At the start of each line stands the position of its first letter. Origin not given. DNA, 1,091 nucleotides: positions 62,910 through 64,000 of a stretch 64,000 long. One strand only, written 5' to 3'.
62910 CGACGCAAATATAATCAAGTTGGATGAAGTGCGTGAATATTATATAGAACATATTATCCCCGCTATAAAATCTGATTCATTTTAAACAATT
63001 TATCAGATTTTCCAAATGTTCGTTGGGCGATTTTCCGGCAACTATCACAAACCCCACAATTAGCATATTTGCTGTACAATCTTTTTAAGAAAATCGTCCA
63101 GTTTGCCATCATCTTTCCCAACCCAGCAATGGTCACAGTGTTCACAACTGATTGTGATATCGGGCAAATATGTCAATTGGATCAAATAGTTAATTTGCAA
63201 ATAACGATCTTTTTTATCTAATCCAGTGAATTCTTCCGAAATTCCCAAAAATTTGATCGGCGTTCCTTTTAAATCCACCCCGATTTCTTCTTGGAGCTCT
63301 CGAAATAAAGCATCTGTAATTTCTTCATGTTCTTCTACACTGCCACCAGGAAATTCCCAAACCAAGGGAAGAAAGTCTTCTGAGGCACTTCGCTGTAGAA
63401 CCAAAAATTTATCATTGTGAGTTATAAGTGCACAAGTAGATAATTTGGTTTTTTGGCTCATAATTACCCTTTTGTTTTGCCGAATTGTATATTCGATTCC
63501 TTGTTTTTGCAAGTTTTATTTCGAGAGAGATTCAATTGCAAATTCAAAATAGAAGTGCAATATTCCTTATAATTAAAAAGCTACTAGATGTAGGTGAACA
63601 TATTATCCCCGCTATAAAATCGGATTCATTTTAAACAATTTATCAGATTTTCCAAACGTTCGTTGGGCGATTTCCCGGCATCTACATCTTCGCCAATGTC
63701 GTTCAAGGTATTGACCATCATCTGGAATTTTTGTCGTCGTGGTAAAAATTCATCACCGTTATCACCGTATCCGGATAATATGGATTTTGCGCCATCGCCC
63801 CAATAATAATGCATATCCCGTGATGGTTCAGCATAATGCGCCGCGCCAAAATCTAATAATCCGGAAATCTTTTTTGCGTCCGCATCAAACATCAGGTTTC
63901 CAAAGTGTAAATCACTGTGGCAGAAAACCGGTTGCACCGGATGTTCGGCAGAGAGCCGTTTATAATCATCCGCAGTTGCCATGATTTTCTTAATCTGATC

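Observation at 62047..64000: Kinase::Nudix fusion, stand-alone Nudix and APH-like kinase arranged around a ~95-bp direct duplication (insertion scar)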

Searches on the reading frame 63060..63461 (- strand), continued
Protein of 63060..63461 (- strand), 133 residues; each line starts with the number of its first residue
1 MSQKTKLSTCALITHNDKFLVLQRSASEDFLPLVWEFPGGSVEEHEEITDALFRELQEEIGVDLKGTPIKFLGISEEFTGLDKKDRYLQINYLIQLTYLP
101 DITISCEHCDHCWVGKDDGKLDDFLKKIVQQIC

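Call 39: find_encoding_contigs(protein=P0104, flank=8000, max_places=5)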
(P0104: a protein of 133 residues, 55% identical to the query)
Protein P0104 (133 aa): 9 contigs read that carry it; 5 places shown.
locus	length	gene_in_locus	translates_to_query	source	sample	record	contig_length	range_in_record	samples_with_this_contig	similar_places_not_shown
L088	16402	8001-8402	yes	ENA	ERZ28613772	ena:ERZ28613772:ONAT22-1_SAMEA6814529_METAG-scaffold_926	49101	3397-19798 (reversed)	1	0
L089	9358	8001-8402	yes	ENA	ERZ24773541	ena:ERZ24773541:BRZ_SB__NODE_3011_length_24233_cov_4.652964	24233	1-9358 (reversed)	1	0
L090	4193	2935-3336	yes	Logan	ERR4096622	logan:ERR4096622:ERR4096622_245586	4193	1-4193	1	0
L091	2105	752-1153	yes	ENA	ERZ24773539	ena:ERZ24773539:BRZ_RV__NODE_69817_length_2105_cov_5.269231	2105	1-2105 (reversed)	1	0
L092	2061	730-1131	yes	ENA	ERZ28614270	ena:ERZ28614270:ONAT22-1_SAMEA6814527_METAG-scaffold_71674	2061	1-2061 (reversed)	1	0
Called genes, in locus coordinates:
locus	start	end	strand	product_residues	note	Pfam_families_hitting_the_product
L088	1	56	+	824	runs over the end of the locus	PF05170:AsmA (weak)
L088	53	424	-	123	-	-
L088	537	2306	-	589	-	PF01336:tRNA_anti-codon, PF00152:tRNA-synt_2, PF02938:GAD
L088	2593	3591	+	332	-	-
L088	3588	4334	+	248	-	-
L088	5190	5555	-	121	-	-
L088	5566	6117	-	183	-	-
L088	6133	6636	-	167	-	-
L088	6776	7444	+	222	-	PF01022:HTH_5 (weak), PF12840:HTH_20 (faint), PF13412:HTH_24 (faint), PF24034:DUF7343 (faint), PF01978:TrmB (faint), PF01022:HTH_5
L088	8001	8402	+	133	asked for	PF00293:NUDIX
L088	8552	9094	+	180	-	PF06508:QueC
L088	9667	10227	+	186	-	PF09411:PagL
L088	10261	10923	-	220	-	PF03167:UDG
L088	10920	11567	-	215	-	-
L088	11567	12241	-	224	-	PF14464:Prok-JAB (weak)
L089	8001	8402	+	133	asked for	PF00293:NUDIX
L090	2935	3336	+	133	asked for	PF00293:NUDIX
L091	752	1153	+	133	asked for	PF00293:NUDIX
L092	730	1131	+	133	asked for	PF00293:NUDIX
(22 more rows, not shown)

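Call 45: search_protein_families(library=phrogs, proteins=[window:63060-63461:-, L001:8970-9836:+], max_evalue=0.001)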
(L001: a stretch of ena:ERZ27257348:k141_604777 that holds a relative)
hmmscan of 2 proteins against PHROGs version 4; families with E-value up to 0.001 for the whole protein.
window:63060-63461:- (133 aa): 6 families
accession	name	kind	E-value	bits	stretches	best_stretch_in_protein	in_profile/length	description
phrog_1198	-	other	2.3e-15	58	1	4-114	36-145/253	MutT/NUDIX hydrolase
phrog_19657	-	other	1.2e-06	29.5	1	28-87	54-114/176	nudix hydrolase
phrog_10313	-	other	1.3e-06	29.3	1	4-132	10-136/159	nudix hydrolase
phrog_1185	-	other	2.2e-06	28.3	1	9-85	150-229/301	nudix hydrolase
phrog_15528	-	head and packaging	1.3e-05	24.8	1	6-74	521-586/794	portal protein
phrog_6216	-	unknown function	0.00019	21.3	1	8-78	4-68/545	-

L001:8970-9836:+ (288 aa): 2 families
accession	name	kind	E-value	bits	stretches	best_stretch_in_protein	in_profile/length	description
phrog_15084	-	unknown function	1.4e-08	36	1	54-231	54-225/264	-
phrog_29599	-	unknown function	1.4e-07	31.9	1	8-244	190-423/479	-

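Call 55: find_encoding_contigs(protein=P0070, flank=5000, max_places=3)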
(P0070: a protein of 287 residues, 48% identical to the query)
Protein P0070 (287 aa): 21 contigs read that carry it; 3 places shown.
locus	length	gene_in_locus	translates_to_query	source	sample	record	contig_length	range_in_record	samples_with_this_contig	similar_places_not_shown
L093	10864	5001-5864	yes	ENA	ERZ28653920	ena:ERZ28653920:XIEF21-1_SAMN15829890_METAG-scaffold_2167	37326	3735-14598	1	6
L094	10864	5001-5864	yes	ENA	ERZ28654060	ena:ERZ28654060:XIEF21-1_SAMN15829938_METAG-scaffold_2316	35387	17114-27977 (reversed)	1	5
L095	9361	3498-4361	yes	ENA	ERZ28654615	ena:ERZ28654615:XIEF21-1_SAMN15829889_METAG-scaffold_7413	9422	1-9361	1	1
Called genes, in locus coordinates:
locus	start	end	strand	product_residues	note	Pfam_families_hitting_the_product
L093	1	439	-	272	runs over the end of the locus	PF17930:LpxI_N, PF06230:LpxI_C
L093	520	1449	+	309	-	PF05958:tRNA_U5-meth_tr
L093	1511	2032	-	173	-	-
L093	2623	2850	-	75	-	-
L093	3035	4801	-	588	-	PF00664:ABC_membrane, PF02463:SMC_N (weak), PF00005:ABC_tran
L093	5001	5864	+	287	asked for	PF01636:APH, PF01633:Choline_kinase (weak), PF02958:EcKL (weak), PF00069:Pkinase (weak)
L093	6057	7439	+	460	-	PF13476:AAA_23 (faint), PF00005:ABC_tran, PF00931:NB-ARC (faint), PF02463:SMC_N (faint), PF13173:AAA_14 (faint), PF13175:AAA_15 (faint), PF13191:AAA_16 (faint), PF00005:ABC_tran, +8 more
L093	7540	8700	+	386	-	PF18798:LPD3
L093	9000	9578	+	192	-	-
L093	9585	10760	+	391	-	PF13356:Arm-DNA-bind_3, PF00589:Phage_integrase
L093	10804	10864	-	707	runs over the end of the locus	-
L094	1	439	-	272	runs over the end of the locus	PF17930:LpxI_N, PF06230:LpxI_C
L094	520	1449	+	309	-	PF05958:tRNA_U5-meth_tr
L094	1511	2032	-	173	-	-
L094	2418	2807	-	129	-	-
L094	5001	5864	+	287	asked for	PF01636:APH, PF01633:Choline_kinase (weak), PF02958:EcKL (weak), PF00069:Pkinase (weak)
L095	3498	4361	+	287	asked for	PF01636:APH, PF01633:Choline_kinase (weak), PF02958:EcKL (weak), PF00069:Pkinase (weak)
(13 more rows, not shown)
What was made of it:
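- APH context elsewhere: call 55. An APH relative lies beside an ABC exporter and an ABC-F gene, near an integrase (call 55).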

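Call 64: search_protein_families(library=padloc, proteins=[window:63060-63461:-, L001:8970-9836:+, L001:8207-8689:-, L001:7468-8118:-, L001:6933-7331:-, L001:3855-5021:+], max_evalue=0.001)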
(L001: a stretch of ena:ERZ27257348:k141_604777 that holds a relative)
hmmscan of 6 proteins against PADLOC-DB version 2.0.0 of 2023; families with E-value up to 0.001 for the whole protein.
window:63060-63461:- (133 aa): 1 family
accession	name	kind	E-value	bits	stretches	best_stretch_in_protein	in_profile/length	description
PDLC04899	PDC-S07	-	3.6e-17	60.3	1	5-65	6-65/135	-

L001:8970-9836:+ (288 aa): 0 families

L001:8207-8689:- (160 aa): 0 families

L001:7468-8118:- (216 aa): 0 families

L001:6933-7331:- (132 aa): 0 families

L001:3855-5021:+ (388 aa): 2 families
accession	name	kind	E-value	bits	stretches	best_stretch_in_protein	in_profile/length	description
PDLC03514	REase_II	-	8.3e-70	234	1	9-371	10-371/386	Type II restriction enzyme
PDLC03656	mREase_IV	-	1.7e-05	22.7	1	267-354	190-265/277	Type IV methyl-directed restriction enzyme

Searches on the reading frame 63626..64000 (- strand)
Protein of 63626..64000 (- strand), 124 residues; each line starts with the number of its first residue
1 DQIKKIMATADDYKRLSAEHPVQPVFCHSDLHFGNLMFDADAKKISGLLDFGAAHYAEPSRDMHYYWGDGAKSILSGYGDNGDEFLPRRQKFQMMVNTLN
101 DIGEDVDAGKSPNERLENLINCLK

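Call 5: search_protein_families(library=pfam, proteins=[window:63626-64000:-], max_evalue=0.1)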
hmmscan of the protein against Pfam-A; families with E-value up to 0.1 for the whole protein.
window:63626-64000:- (124 aa): 7 families
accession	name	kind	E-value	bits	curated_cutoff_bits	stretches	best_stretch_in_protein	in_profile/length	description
PF01636.29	APH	-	2.2e-11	44.4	23.2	1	14-67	156-210/239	Phosphotransferase enzyme family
PF07914.17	DUF1679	-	1.9e-05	24.2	24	1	7-63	251-310/414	Uncharacterized oxidoreductase dhs-27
PF02958.26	EcKL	-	6.7e-05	22.8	22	1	24-66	215-260/294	Ecdysteroid kinase-like family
PF01633.27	Choline_kinase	-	0.00039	20.3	29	1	3-65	141-202/300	Choline/ethanolamine kinase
PF03109.22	ABC1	-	0.0016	18.1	22.9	1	15-59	177-219/244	ABC1 atypical kinase-like domain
PF03881.20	Fructosamin_kin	-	0.027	14.2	22.4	1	6-74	170-237/288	Fructosamine kinase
PF00069.31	Pkinase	-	0.048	13.5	31.7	1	26-66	119-157/263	Protein kinase domain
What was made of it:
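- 63626..64000 (-): APH-family phosphotransferase gene. It is 288 aa in full and continues to window-equivalent 64492, beyond the window end. Pfam APH 2.2e-11 on the part inside the window (call 5).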
